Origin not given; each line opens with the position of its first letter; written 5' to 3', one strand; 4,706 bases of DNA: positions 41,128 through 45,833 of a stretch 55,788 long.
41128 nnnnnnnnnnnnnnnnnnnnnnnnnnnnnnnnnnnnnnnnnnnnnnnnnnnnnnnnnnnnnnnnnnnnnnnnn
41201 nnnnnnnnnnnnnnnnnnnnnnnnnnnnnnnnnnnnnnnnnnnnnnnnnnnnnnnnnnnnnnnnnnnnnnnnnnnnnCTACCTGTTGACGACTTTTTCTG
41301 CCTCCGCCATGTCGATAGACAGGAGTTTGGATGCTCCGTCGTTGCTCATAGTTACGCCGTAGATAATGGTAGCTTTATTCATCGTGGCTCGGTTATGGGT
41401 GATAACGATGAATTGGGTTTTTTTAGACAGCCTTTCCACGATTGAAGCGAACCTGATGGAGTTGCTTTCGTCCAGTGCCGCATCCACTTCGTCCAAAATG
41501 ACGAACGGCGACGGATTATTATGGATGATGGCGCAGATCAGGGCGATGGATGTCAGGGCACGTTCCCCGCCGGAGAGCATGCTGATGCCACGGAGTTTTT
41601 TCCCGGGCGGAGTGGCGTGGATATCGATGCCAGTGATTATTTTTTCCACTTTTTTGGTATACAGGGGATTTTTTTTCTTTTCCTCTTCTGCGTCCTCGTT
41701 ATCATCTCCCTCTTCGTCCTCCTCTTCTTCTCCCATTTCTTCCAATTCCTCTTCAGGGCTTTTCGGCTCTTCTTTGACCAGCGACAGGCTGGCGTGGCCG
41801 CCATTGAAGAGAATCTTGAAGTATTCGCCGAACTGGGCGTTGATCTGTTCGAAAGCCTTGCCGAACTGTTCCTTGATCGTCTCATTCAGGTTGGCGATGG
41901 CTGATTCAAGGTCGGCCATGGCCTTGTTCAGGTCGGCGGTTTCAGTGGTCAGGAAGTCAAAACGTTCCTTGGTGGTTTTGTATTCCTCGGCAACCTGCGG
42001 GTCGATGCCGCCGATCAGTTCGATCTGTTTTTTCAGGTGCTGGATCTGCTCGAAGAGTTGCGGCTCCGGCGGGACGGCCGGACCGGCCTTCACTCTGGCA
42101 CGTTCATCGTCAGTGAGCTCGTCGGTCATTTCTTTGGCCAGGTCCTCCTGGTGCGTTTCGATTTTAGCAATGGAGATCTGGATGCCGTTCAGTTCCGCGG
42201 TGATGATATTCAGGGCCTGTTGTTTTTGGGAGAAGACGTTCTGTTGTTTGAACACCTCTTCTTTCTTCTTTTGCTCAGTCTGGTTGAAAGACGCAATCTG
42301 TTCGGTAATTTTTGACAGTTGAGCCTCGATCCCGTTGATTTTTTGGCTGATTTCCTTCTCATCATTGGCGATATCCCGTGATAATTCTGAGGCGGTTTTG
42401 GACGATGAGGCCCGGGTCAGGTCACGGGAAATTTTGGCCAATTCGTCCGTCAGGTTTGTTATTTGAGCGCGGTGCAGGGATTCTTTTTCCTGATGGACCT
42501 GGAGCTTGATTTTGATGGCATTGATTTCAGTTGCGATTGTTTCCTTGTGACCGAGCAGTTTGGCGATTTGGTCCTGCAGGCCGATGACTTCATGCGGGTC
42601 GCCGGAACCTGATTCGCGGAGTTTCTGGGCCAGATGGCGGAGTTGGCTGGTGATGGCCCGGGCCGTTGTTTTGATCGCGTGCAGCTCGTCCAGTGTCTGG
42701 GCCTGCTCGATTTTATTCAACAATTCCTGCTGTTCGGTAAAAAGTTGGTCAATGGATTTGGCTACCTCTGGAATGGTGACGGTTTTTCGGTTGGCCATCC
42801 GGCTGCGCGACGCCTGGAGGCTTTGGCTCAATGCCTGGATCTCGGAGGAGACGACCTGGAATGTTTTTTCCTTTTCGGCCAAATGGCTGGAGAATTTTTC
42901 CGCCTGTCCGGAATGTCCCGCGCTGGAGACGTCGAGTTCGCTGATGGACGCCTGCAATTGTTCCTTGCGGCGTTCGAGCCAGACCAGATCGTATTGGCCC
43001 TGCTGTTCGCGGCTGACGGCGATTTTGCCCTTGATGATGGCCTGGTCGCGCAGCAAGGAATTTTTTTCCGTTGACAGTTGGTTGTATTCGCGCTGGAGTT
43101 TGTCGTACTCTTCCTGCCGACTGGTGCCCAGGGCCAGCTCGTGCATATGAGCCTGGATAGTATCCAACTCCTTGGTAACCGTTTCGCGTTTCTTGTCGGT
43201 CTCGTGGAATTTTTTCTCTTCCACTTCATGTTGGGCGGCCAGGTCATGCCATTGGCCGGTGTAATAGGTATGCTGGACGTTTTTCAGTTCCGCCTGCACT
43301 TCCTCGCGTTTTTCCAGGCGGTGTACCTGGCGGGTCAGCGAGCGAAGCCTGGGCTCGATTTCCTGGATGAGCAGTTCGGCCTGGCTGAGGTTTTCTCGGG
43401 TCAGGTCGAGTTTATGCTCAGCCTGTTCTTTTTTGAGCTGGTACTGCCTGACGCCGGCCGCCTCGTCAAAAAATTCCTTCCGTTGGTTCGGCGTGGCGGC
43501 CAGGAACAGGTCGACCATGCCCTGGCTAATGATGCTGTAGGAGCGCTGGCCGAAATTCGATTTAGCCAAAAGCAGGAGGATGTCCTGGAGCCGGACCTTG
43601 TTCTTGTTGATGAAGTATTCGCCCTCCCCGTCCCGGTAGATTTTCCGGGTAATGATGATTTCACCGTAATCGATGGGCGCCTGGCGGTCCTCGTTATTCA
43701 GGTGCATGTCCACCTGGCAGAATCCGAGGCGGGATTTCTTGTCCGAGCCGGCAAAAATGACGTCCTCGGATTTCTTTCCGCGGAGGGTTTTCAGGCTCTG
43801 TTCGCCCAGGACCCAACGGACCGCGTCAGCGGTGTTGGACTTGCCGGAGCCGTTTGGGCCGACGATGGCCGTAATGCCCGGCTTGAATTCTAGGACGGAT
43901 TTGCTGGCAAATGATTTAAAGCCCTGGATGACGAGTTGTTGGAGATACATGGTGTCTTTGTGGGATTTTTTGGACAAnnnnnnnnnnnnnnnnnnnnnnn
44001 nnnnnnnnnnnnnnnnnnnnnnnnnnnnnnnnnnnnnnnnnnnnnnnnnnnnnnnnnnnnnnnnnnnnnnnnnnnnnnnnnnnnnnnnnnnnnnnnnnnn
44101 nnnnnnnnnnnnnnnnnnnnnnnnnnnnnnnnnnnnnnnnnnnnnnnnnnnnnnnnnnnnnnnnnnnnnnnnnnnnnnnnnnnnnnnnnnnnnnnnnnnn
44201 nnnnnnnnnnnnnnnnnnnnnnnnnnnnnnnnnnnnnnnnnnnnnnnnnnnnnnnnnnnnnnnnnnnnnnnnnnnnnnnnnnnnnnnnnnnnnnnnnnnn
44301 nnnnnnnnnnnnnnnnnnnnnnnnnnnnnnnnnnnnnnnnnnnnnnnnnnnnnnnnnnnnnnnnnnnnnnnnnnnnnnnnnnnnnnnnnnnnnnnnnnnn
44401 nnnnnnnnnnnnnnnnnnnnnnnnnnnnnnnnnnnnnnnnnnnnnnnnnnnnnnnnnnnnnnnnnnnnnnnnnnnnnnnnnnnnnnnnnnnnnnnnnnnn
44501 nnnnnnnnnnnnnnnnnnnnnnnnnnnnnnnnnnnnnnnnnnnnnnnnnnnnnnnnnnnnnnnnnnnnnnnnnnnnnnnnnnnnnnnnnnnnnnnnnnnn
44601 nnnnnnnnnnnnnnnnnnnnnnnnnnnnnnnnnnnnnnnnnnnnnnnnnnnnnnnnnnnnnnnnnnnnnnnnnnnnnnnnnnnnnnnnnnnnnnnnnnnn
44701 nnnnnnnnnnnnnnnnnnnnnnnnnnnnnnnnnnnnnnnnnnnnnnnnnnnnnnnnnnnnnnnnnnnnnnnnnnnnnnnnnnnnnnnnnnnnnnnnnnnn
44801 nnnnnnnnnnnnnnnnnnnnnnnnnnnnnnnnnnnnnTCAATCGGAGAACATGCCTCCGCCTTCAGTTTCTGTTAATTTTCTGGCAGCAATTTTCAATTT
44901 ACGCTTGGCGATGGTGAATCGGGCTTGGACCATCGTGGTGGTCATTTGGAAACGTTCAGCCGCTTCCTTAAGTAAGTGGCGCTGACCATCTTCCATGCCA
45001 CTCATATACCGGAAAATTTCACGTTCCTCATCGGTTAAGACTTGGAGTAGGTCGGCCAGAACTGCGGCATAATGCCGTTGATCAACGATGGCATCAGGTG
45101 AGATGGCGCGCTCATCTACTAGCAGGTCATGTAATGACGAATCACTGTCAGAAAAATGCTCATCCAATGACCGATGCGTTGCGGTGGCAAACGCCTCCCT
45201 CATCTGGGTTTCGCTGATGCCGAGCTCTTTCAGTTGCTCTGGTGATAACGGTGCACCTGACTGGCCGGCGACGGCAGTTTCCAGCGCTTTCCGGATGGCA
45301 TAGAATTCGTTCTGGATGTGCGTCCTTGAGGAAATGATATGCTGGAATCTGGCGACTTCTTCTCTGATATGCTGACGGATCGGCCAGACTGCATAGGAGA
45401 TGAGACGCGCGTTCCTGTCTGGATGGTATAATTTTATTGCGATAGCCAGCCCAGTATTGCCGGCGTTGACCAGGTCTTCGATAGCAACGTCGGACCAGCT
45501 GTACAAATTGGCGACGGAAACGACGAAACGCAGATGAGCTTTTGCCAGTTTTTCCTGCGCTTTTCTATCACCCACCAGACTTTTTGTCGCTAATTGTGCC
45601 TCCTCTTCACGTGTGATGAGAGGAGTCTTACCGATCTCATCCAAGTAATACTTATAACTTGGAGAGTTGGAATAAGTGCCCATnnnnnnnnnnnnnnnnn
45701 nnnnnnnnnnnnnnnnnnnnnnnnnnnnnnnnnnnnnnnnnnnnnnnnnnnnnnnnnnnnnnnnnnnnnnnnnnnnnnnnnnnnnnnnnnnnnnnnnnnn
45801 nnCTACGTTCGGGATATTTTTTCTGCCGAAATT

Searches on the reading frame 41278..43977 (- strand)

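Call 17: search_protein_families(library=pfam, proteins=[window:41278-43977:-])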
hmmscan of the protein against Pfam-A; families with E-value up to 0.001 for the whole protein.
window:41278-43977:- (899 aa): 5 families
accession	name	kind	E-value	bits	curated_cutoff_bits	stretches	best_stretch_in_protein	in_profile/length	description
PF02463.25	SMC_N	-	6.2e-64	215.9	40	1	11-883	1-219/220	RecF/RecN/SMC N terminal domain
PF13476.12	AAA_23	-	1.1e-17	65.8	27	1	14-223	1-182/201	AAA domain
PF13304.12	AAA_21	-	2e-12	48.2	27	2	35-79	1-50/304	AAA domain, putative AbiEii toxin, Type IV TA system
PF13175.12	AAA_15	-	2.4e-10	41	32.1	1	10-415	1-232/374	AAA ATPase domain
PF13555.12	AAA_29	-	0.00012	22.2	27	1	21-57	10-46/61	P-loop containing region of AAA domain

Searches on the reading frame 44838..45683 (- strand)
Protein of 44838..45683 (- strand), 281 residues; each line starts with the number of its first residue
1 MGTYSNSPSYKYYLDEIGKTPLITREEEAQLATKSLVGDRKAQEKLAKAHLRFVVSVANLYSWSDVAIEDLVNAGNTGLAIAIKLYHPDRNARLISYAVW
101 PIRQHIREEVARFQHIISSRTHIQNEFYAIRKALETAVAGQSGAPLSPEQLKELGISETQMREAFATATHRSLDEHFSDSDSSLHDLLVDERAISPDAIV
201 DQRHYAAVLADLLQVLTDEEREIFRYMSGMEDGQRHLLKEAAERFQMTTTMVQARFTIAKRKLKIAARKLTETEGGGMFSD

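Call 68: search_protein_families(library=pfam, proteins=[window:44838-45683:-], max_evalue=0.00001)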
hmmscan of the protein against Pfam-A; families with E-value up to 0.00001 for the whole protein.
window:44838-45683:- (281 aa): 2 families
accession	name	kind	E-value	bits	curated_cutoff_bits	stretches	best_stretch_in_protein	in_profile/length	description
PF00140.25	Sigma70_r1_2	-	1.4e-08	35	22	1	11-39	4-32/34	Sigma-70 factor, region 1.2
PF04542.20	Sigma70_r2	-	4.9e-08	33.1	24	1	46-111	1-66/71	Sigma-70 region 2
